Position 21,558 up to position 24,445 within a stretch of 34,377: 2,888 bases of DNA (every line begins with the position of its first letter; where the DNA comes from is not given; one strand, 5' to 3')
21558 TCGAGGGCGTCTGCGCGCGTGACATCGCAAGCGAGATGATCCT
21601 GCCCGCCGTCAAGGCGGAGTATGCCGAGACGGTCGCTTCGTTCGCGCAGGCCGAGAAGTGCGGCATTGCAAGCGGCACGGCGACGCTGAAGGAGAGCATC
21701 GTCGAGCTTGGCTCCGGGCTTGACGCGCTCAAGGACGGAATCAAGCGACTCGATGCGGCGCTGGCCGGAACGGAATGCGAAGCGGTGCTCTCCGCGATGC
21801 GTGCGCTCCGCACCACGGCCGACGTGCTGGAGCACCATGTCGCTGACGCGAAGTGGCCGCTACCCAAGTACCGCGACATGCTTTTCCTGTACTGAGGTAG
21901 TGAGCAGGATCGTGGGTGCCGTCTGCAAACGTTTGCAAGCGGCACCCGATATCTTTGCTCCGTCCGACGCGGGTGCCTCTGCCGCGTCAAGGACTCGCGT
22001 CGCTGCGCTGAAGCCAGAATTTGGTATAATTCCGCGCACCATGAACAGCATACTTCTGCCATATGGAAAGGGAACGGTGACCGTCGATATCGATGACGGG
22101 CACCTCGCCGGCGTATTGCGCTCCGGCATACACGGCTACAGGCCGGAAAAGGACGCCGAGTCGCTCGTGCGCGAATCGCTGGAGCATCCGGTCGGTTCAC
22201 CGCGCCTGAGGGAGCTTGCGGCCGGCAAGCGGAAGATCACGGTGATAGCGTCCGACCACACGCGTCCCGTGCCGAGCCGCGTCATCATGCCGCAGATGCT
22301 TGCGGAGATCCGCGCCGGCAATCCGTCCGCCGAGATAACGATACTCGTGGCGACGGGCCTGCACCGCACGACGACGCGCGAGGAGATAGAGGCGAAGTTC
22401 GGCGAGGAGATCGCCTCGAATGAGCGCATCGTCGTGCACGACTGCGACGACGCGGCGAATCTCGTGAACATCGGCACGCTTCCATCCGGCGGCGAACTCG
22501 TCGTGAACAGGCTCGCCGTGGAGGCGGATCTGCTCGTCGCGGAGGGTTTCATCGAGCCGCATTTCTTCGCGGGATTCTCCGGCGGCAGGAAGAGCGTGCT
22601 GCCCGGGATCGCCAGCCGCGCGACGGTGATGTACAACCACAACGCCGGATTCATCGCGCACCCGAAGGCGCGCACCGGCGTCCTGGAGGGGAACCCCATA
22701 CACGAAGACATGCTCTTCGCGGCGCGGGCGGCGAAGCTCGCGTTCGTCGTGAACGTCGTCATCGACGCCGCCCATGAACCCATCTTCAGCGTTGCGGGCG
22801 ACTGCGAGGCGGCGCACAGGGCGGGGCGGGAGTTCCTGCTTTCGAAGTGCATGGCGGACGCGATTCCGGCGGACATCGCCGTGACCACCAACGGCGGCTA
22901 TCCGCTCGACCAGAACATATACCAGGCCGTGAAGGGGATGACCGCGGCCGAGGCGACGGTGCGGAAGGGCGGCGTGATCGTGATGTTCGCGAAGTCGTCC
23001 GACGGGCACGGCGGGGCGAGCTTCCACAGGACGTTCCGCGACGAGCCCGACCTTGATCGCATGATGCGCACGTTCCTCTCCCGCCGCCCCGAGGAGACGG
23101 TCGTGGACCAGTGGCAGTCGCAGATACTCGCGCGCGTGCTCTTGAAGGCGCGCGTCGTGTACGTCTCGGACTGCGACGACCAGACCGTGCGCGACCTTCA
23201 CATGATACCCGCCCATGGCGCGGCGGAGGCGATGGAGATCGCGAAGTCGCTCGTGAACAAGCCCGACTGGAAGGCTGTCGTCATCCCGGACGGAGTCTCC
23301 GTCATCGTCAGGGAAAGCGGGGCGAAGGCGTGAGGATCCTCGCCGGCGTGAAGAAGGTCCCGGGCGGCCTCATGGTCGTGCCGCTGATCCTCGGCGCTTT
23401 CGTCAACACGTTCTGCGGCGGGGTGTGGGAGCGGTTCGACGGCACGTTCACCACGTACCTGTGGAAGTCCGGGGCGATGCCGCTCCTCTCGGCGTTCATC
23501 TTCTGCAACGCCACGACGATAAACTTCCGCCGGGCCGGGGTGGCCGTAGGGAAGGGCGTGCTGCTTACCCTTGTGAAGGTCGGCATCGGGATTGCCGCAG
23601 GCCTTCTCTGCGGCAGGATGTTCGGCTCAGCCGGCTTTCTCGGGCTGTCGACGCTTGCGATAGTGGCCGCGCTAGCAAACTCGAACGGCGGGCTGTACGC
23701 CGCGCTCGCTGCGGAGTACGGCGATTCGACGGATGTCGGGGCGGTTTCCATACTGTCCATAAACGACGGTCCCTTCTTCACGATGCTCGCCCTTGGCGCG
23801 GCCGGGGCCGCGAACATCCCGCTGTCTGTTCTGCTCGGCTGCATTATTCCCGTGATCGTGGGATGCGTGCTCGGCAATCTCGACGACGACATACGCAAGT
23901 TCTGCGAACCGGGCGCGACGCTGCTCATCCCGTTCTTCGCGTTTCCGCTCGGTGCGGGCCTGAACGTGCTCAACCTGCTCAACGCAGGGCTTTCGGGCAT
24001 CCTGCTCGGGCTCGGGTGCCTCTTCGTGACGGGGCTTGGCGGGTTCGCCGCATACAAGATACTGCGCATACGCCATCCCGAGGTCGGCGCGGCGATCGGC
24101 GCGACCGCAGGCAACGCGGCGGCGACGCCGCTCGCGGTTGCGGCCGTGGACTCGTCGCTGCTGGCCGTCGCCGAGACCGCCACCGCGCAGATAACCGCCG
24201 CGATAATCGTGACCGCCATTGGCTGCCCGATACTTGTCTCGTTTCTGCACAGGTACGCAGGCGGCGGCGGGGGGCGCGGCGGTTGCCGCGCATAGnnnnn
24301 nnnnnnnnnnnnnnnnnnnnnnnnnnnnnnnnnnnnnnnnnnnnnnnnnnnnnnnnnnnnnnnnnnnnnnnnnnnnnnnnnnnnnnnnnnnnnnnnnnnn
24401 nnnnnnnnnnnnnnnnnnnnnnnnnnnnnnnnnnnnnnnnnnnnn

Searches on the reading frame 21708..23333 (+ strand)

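Call 81: search_protein_families(library=pfam, proteins=[window:21708-23333:+], max_evalue=0.001)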
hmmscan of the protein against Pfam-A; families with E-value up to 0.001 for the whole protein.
window:21708-23333:+ (541 aa): 2 families
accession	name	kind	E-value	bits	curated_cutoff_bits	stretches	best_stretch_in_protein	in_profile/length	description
PF09861.14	Lar_N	-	9.7e-74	247.4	23.3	1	119-324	1-204/204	Lactate racemase N-terminal domain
PF21113.2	LarA_C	-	7e-61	205.1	25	1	384-534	2-152/152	Lactate racemase C-terminal domain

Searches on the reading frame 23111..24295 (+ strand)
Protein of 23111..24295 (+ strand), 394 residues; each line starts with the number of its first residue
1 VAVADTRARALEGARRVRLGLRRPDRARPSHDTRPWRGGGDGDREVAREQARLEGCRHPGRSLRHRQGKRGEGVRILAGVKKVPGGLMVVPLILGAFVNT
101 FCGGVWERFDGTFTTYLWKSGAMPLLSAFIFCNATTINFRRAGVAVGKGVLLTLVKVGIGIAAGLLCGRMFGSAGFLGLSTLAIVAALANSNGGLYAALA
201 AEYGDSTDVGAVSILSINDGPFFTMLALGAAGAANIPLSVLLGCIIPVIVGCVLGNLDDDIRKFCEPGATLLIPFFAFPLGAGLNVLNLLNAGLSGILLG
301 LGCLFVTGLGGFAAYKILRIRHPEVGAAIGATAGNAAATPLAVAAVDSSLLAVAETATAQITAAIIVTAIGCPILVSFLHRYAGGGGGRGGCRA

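Call 81: search_protein_families(library=pfam, proteins=[window:23111-24295:+], max_evalue=0.001)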
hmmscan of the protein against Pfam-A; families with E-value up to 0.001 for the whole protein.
window:23111-24295:+ (394 aa): 1 family
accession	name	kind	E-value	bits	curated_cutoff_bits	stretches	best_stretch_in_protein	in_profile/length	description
PF03812.18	KdgT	-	4.3e-110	368.3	25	1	76-381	1-304/305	2-keto-3-deoxygluconate permease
